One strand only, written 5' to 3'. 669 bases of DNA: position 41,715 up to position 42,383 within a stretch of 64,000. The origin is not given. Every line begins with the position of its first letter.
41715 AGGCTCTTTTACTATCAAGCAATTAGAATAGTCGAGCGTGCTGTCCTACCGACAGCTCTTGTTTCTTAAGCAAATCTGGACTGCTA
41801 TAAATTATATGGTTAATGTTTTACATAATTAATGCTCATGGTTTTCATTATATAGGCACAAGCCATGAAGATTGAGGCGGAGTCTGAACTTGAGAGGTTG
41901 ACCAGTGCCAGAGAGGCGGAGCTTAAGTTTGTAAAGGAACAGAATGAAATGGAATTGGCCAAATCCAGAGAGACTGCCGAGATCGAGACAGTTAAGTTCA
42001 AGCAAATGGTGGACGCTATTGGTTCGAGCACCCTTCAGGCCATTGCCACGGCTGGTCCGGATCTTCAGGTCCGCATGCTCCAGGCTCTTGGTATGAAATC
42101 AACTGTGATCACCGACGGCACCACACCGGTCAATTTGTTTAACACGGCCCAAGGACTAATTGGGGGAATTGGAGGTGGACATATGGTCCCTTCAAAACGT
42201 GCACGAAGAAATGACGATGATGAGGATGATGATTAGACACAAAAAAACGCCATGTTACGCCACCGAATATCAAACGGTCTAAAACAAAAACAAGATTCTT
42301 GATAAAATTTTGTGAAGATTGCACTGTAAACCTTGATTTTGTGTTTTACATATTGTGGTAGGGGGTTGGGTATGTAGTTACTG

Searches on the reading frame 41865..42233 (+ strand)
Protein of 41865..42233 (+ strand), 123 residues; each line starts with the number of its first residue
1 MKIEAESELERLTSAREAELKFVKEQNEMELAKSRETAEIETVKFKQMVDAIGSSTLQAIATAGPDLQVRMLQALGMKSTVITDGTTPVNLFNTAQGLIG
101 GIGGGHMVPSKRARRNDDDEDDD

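Call 24: search_protein_families(library=pfam, proteins=[window:41865-42233:+], max_evalue=0.01)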
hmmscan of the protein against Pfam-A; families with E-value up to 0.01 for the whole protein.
seq(123 aa): 0 families

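Call 25: find_homologous_proteins(query=window:41865-42233:+)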
Query seq(123 aa) (123 aa): 81 proteins with E <= 0.001 among 97 candidates.
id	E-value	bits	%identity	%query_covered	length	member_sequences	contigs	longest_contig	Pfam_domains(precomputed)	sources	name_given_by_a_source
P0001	1.2e-70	252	100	100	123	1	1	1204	-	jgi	jgi:major vault protein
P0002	2.8e-67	241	96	100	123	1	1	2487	-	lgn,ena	-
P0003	2.0e-62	226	91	92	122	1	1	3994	-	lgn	-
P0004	1.5e-61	223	87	96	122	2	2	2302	-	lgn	-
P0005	3.4e-61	222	89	93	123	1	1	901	-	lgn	-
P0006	4.1e-61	222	87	96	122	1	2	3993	-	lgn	-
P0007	8.4e-60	217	85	95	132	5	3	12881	-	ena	-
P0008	2.1e-59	216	85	100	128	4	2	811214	-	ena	-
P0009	2.7e-58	213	83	93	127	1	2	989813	-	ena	-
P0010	6.9e-57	208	84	93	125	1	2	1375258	-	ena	-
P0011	7.1e-57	208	82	100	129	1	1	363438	-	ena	-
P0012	1.5e-56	207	81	100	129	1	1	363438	-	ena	-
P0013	2.3e-56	206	83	100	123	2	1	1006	-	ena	-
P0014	3.1e-55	203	89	78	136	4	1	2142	-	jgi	-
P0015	1.0e-53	198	80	100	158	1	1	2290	-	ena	-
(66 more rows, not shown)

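Call 26: find_encoding_contigs(protein=P0001, flank=10000, max_places=4)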
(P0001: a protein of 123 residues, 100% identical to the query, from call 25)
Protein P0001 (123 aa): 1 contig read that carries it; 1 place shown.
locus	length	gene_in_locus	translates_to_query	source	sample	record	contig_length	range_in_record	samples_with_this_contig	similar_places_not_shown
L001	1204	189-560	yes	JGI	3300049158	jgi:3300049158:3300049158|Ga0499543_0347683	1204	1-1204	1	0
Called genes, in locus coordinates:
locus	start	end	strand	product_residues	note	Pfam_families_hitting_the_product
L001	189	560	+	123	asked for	-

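Call 27: find_encoding_contigs(protein=P0002, flank=10000, max_places=4)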
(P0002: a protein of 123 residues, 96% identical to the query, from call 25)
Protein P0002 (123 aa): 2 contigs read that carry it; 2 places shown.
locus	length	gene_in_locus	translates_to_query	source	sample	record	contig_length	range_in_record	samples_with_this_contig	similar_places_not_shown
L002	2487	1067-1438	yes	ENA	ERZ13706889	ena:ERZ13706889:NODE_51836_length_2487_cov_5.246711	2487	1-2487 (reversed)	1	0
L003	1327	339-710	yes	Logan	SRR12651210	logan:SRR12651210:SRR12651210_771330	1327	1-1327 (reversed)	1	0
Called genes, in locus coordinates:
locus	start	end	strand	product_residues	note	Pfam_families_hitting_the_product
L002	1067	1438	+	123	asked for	-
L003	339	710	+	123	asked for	-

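Call 28: find_encoding_contigs(protein=P0008, flank=10000, max_places=4)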
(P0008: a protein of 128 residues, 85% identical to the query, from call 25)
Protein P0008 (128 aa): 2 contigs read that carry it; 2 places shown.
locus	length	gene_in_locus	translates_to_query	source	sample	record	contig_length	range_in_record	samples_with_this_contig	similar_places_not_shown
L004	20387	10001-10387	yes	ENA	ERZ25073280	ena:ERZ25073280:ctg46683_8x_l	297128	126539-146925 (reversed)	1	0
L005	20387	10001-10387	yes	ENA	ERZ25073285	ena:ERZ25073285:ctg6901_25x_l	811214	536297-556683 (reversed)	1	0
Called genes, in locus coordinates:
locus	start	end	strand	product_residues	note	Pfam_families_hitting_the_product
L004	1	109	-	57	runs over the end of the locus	-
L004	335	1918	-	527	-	PF00078:RVT_1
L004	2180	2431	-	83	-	-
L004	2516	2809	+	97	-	-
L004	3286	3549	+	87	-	-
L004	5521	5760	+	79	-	-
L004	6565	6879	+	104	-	PF11978:MVP_shoulder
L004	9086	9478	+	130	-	-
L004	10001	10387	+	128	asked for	-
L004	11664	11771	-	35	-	-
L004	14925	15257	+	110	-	-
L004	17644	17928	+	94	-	-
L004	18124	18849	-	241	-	-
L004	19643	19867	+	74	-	-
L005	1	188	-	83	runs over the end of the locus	-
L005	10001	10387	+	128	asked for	-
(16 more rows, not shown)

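Call 63: find_encoding_contigs(protein=P0003, flank=10000, max_places=3)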
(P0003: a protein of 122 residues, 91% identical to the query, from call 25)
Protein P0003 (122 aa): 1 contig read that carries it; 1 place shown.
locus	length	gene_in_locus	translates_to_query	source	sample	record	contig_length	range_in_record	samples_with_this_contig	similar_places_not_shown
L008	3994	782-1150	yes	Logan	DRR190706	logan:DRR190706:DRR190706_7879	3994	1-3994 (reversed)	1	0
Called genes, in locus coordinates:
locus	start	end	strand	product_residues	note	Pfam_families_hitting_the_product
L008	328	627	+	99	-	-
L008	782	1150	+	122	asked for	-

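Call 64: find_encoding_contigs(protein=P0006, flank=10000, max_places=3)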
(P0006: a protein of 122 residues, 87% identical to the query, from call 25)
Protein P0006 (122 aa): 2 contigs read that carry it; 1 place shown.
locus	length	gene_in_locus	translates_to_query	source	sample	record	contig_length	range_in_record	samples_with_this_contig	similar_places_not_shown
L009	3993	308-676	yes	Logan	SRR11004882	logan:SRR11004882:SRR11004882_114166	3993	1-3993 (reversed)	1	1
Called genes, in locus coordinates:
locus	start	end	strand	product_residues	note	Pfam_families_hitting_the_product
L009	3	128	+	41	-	?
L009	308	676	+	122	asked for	-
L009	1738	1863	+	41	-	-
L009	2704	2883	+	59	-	-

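Call 65: find_encoding_contigs(protein=P0007, flank=10000, max_places=3)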
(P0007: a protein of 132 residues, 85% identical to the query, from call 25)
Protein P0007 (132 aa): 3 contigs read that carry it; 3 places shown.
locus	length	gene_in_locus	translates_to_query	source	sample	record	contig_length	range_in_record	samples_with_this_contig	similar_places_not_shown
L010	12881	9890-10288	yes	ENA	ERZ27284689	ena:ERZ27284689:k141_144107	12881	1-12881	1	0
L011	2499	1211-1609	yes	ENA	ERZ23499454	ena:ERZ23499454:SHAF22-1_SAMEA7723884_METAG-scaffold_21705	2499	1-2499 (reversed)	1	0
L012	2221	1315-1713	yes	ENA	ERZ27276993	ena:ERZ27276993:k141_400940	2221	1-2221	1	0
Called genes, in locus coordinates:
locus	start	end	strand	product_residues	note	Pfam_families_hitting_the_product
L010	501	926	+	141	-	PF01505:Vault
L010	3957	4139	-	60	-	-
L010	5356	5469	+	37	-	PF01505:Vault (weak)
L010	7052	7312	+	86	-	PF17796:Vault_4, PF17795:Vault_3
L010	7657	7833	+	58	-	PF17795:Vault_3, PF11978:MVP_shoulder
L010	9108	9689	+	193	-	-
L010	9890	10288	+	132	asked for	-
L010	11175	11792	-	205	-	-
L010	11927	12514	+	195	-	-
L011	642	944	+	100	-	-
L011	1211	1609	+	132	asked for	-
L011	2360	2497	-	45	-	?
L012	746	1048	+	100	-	-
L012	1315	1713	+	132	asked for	-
